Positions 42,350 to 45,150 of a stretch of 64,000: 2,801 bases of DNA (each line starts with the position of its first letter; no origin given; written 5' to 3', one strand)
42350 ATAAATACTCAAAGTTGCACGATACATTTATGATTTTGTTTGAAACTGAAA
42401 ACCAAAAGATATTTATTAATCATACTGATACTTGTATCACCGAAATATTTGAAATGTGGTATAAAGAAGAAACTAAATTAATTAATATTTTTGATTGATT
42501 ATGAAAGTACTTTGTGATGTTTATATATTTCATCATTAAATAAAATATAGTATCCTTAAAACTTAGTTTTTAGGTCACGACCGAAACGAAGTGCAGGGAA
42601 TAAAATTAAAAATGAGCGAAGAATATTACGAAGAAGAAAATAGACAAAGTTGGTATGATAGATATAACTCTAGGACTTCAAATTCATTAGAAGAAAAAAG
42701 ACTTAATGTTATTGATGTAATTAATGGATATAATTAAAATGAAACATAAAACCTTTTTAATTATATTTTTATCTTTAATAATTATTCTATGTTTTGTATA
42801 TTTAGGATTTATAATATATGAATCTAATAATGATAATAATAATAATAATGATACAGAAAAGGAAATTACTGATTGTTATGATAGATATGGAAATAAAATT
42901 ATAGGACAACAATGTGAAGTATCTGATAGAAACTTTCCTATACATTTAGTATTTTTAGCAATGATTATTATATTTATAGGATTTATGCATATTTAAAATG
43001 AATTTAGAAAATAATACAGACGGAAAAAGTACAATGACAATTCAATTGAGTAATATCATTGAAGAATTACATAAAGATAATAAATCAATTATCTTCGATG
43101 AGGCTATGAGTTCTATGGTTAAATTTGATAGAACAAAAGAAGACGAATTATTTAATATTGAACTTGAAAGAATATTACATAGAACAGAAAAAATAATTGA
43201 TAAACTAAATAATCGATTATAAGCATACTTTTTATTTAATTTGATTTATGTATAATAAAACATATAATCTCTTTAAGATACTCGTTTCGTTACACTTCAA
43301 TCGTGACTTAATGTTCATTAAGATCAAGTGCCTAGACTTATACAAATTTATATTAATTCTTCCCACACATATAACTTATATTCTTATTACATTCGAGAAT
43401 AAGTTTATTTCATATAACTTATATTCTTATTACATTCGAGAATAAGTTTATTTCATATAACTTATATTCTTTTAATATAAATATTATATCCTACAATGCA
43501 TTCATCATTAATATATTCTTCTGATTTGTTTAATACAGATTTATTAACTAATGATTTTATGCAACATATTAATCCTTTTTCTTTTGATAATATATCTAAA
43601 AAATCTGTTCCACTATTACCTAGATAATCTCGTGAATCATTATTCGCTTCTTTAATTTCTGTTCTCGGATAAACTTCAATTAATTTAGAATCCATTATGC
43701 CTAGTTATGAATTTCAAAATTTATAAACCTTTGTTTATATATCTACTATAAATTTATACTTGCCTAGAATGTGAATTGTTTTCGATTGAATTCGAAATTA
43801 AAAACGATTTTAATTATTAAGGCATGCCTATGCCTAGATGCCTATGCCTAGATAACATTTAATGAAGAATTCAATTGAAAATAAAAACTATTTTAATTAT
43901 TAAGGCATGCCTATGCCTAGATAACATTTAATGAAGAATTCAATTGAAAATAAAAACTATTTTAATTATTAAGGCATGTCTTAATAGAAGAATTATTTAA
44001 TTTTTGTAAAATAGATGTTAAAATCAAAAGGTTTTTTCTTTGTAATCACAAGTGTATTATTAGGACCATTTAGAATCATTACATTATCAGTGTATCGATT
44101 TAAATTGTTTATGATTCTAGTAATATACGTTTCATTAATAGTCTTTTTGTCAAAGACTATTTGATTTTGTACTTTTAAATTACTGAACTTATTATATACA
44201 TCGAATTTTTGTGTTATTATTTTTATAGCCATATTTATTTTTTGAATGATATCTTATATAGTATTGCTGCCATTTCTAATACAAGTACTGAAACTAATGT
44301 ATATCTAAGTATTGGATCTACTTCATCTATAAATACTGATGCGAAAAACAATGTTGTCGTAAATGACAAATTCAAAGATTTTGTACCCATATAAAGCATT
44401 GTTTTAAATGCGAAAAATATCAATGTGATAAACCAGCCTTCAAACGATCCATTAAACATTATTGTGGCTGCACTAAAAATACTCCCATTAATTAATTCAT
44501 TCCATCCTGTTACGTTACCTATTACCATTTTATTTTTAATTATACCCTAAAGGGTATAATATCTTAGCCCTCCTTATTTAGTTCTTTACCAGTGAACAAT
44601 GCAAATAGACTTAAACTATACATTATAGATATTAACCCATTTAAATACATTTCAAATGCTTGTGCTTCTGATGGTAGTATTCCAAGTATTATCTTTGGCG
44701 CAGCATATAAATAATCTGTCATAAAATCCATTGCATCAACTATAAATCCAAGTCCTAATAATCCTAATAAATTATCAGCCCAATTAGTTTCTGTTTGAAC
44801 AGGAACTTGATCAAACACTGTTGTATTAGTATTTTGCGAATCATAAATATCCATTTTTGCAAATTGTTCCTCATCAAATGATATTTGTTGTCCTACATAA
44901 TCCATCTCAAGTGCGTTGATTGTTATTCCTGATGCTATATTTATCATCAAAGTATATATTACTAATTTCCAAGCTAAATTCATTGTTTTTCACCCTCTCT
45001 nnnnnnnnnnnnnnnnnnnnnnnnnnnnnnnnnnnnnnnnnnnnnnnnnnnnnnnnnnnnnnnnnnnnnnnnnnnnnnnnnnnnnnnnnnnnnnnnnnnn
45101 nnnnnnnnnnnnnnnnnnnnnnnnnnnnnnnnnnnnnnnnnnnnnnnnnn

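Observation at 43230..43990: Convergent strand-switch region packed with tandem repeats and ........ iterons: candidate origin or packaging/att region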

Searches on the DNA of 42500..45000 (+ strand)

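Call 6: search_dna_similar(query=window:42500-45000:+, collection=phages, mode=distant)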
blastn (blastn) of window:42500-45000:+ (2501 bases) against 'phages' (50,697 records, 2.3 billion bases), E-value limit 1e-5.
No match.
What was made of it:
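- Tried and rejected: DNA search of 42.5-45 kb against 50,697 phage records found no match (call 6).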

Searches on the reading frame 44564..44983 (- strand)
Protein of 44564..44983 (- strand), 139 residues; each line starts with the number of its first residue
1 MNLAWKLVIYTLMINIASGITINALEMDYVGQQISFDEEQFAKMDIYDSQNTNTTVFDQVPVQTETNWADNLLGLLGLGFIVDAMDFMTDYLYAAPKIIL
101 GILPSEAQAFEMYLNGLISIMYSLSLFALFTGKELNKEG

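Call 11: search_protein_families(library=phrogs, proteins=[window:44564-44983:-], max_evalue=0.01)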
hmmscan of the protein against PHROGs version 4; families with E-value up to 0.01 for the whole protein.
window:44564-44983:- (139 aa): 1 family
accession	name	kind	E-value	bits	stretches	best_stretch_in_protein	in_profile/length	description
phrog_3958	-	unknown function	0.0058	17.3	0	4-33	10-39/71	-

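Call 16: find_encoding_contigs(protein=window:44564-44983:-, flank=10000, max_places=10)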
Protein window:44564-44983:- (139 aa): 3 contigs read that carry it; 2 places shown.
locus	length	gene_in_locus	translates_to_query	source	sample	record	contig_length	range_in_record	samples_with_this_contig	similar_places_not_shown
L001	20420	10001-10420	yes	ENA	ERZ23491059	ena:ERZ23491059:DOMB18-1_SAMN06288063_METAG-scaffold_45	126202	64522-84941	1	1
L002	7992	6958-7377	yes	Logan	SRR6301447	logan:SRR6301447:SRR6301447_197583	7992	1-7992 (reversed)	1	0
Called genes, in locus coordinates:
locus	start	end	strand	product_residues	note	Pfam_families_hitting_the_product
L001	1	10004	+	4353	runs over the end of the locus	PF13385:Laminin_G_3, PF00354:Pentaxin (faint), PF02210:Laminin_G_2 (faint), PF13385:Laminin_G_3, PF00054:Laminin_G_1 (faint), PF13385:Laminin_G_3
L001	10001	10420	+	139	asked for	-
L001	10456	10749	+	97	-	-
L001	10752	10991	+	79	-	-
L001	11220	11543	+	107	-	-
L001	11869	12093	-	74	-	-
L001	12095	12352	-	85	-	-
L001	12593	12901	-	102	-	-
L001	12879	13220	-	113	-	-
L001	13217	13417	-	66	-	-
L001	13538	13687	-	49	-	-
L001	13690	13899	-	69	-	-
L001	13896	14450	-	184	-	-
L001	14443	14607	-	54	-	-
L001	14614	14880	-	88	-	-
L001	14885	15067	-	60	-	-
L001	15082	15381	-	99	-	-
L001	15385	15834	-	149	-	-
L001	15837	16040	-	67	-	-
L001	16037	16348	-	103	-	-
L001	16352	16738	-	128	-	-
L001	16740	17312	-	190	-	-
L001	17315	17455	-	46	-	-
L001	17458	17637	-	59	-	-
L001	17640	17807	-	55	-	-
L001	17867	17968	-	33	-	-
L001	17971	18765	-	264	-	-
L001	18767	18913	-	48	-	-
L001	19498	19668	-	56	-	-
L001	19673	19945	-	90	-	-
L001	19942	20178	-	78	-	-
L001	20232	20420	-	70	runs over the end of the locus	-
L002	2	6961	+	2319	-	?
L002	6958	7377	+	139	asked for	-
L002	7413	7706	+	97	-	-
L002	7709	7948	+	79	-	-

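Call 17: find_related_loci(query=window:44564-44983:-, collection=viral_contigs, flank=10000)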
Query window:44564-44983:- (139 aa) in viral_contigs; peptide patterns used: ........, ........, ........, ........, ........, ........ (x = any residue, [..] = any of these).
16 stretches matched a pattern, but none encodes a relative of the query by tblastn (E <= 1e-3).

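Call 28: search_protein_families(library=pfam, proteins=[L001:11220-11543:+], max_evalue=0.05)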
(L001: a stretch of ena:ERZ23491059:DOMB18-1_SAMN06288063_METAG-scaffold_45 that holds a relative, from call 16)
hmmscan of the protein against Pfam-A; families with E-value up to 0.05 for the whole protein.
L001:11220-11543:+ (107 aa): 0 families

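Call 30: find_homologous_proteins(query=window:44564-44983:-, max_evalue=0.001)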
Query window:44564-44983:- (139 aa): 15 proteins with E <= 0.001 among 40 candidates.
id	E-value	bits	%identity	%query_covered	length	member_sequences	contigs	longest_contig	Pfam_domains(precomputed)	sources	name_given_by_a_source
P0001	6.8e-84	297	100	100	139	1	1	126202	-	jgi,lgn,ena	-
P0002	8.4e-45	170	59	100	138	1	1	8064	-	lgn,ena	-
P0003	3.9e-43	165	59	100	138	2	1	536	-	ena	-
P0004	5.6e-38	148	53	100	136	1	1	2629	-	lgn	-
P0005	1.5e-35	140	51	100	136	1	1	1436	-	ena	-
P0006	5.5e-35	139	52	100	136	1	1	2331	-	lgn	-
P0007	9.0e-35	138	51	99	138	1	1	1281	-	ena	-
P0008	1.5e-34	137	50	100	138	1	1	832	-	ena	-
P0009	2.0e-34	137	51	99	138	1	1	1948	-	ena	-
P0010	4.0e-34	136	53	99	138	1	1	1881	-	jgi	jgi:hypothetical protein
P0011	5.6e-34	135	53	99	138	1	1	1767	-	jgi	jgi:hypothetical protein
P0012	3.1e-33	133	49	100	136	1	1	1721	-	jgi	-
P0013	4.7e-31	126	46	99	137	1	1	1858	-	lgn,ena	-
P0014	5.8e-31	126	46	99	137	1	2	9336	-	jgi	jgi:hypothetical protein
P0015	2.1e-28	117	45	99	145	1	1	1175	-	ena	-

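Call 31: find_encoding_contigs(protein=P0002, flank=10000)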
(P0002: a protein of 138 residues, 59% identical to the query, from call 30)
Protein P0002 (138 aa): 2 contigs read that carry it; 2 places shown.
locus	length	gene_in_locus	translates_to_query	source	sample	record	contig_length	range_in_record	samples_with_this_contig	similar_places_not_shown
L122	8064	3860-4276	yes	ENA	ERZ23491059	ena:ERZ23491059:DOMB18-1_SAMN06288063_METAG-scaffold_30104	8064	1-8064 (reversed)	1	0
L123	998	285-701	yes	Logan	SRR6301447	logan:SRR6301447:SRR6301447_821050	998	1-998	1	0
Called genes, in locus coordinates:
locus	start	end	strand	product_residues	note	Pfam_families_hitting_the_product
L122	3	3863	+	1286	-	?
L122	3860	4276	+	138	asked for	-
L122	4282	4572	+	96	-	-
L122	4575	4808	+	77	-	-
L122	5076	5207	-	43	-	-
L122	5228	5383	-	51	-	-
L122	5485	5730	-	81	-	-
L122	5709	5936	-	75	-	-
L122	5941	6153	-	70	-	-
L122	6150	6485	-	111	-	PF03965:Penicillinase_R (weak)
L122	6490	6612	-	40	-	-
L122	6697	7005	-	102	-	-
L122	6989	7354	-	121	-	-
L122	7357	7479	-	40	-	-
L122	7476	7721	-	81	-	-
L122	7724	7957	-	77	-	-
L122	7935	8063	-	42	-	?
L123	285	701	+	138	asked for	-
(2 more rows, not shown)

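Call 32: find_encoding_contigs(protein=P0014, flank=10000)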
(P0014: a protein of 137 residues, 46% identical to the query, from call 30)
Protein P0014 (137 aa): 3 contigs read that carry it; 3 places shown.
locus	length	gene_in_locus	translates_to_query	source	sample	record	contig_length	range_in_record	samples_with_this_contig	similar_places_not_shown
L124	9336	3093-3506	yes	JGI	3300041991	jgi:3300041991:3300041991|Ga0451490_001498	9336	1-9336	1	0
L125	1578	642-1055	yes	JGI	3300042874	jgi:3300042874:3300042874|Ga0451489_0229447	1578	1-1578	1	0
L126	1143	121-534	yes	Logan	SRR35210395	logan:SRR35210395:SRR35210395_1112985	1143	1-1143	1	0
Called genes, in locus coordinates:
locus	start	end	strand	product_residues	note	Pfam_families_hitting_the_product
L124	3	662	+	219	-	?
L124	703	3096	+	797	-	-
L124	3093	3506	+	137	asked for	-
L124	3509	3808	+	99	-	-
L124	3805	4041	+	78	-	-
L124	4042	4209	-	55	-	-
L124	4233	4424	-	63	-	-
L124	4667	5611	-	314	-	PF00589:Phage_integrase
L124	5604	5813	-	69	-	-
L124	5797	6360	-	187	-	-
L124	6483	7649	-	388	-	PF20990:DUF2207_C (faint)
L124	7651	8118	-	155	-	-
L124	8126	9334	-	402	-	?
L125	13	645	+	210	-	-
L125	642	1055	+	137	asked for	-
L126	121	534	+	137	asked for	-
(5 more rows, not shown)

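Call 38: find_related_loci(query=A1, collection=metagenome_contigs, flank=10000)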
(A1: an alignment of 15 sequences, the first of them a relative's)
Query A1 (139 aa) in metagenome_contigs; peptide patterns used: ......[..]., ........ (x = any residue, [..] = any of these).
32 stretches matched a pattern; 1 encode a relative of the query (tblastn E <= 1e-3); 1 distinct loci.
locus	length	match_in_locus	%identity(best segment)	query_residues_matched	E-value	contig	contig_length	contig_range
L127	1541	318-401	45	52-80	6e-6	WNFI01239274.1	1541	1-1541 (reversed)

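Call 39: find_related_loci(query=A1, collection=genome_contigs, flank=10000)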
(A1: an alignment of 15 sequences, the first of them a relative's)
Query A1 (139 aa) in genome_contigs; peptide patterns used: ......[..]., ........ (x = any residue, [..] = any of these).
21 stretches matched a pattern, but none encodes a relative of the query by tblastn (E <= 1e-3).

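Call 40: find_related_loci(query=A1, collection=viral_contigs, flank=10000)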
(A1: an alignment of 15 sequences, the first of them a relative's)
Query A1 (139 aa) in viral_contigs; peptide patterns used: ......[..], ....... (x = any residue, [..] = any of these).
57 stretches matched a pattern, but none encodes a relative of the query by tblastn (E <= 1e-3).

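Call 44: find_encoding_contigs(protein=P0004, flank=10000, max_places=3)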
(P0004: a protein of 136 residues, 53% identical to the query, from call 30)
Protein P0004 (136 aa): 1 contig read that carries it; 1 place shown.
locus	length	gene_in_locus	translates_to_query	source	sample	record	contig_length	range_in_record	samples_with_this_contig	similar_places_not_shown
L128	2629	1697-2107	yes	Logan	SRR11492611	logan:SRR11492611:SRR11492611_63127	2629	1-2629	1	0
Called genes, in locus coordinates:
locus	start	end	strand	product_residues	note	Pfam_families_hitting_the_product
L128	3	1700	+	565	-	?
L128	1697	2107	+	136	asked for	-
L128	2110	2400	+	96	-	-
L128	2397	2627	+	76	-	?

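Call 45: find_encoding_contigs(protein=P0006, flank=10000, max_places=3)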
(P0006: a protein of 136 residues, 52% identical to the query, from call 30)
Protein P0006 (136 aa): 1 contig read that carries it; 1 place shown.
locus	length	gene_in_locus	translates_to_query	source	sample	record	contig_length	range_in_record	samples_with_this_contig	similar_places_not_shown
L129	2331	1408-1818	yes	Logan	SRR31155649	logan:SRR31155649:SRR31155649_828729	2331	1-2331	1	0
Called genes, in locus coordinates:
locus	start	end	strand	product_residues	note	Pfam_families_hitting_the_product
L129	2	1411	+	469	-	?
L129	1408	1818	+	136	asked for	-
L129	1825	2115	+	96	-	-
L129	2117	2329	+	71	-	?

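Call 46: find_encoding_contigs(protein=P0009, flank=10000, max_places=3)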
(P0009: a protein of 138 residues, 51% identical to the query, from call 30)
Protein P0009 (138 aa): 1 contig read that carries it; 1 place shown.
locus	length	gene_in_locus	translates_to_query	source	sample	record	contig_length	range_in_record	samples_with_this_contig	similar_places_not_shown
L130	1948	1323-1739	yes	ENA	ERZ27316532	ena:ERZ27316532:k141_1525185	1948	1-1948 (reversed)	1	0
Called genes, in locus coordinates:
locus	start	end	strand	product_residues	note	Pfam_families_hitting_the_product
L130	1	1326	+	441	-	?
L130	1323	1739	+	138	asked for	-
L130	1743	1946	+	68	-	?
